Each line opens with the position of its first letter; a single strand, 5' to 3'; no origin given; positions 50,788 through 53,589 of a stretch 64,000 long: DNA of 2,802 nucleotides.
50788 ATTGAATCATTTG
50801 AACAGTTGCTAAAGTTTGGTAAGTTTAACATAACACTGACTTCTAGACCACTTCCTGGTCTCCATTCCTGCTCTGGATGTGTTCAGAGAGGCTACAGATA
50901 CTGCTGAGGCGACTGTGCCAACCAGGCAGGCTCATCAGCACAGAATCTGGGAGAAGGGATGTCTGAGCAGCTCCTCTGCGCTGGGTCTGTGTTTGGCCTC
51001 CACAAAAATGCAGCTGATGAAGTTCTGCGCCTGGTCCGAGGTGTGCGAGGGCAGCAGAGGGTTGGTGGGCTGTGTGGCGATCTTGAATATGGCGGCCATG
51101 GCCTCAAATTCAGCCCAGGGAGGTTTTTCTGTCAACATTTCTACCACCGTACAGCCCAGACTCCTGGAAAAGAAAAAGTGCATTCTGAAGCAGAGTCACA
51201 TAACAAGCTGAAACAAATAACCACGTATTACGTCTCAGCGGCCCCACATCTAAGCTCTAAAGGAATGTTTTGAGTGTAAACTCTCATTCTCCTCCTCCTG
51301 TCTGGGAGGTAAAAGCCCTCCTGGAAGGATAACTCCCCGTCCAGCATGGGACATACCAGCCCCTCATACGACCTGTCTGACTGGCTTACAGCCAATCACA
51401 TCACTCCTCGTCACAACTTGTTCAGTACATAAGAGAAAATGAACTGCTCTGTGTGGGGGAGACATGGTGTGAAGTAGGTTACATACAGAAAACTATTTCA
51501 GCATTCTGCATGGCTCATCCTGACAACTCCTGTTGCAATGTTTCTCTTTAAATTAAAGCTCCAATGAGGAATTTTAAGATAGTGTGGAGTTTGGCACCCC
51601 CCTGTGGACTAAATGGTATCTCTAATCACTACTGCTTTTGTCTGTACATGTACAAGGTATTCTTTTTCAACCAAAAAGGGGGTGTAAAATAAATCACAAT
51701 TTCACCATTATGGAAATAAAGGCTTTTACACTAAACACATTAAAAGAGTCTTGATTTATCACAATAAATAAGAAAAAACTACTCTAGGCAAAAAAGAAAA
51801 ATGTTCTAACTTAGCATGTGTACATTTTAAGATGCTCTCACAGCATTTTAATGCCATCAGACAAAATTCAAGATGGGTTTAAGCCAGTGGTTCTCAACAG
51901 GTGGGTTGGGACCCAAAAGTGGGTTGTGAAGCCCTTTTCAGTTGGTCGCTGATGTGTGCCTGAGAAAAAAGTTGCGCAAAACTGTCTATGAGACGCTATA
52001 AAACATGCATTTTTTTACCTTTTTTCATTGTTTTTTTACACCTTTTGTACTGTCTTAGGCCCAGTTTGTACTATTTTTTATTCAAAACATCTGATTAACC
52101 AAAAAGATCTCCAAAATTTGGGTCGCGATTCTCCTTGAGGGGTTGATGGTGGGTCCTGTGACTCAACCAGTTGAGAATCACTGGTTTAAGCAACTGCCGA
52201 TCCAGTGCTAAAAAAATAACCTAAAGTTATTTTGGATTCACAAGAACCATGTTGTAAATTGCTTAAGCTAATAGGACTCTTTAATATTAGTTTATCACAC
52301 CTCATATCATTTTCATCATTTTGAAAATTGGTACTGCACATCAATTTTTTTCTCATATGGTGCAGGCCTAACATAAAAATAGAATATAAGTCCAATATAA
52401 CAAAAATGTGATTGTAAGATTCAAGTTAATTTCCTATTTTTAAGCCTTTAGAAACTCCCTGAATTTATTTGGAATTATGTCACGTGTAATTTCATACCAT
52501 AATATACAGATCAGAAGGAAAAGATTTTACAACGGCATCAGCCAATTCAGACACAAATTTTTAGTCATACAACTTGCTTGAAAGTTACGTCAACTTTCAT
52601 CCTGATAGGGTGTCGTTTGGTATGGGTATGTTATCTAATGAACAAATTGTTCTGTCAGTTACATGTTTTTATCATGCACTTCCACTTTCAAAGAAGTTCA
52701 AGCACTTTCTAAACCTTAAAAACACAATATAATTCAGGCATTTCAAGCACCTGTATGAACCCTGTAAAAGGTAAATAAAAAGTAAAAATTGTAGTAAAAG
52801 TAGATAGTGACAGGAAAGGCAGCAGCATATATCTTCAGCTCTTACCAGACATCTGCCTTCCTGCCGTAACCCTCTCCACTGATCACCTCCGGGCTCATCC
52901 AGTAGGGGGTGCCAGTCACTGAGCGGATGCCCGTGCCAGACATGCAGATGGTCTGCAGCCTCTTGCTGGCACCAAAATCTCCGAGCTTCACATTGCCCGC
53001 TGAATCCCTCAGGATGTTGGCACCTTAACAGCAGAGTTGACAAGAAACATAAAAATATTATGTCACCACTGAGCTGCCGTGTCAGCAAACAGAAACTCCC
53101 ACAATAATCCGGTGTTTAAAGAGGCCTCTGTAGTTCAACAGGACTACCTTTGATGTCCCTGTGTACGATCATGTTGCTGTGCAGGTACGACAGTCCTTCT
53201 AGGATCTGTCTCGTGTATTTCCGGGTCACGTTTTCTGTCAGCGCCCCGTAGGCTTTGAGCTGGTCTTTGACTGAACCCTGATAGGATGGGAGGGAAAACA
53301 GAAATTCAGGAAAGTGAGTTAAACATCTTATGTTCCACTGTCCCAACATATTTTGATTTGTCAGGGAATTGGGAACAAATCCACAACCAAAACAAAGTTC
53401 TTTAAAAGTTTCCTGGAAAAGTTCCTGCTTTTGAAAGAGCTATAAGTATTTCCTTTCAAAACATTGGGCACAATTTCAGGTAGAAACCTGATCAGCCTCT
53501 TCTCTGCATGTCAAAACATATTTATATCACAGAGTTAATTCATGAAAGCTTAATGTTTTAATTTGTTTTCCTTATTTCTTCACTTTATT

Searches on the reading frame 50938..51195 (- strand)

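Call 81: search_protein_families(library=pfam, proteins=[window:50938-51195:-], max_evalue=0.01)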
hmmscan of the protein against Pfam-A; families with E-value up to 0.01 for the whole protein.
window:50938-51195:- (86 aa): 1 family
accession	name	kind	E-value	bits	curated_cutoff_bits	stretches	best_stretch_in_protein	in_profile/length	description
PF00069.31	Pkinase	-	2.4e-08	34.1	31.7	1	12-81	182-262/263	Protein kinase domain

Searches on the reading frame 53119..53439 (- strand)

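Call 81: search_protein_families(library=pfam, proteins=[window:53119-53439:-], max_evalue=0.01)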
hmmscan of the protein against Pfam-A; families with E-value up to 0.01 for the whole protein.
window:53119-53439:- (107 aa): 2 families
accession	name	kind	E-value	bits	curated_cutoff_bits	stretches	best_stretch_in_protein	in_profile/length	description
PF00069.31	Pkinase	-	4.9e-11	43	31.7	1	54-99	82-127/263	Protein kinase domain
PF07714.23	PK_Tyr_Ser-Thr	-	0.00011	22.1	23.1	1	54-97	85-129/258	Protein tyrosine and serine/threonine kinase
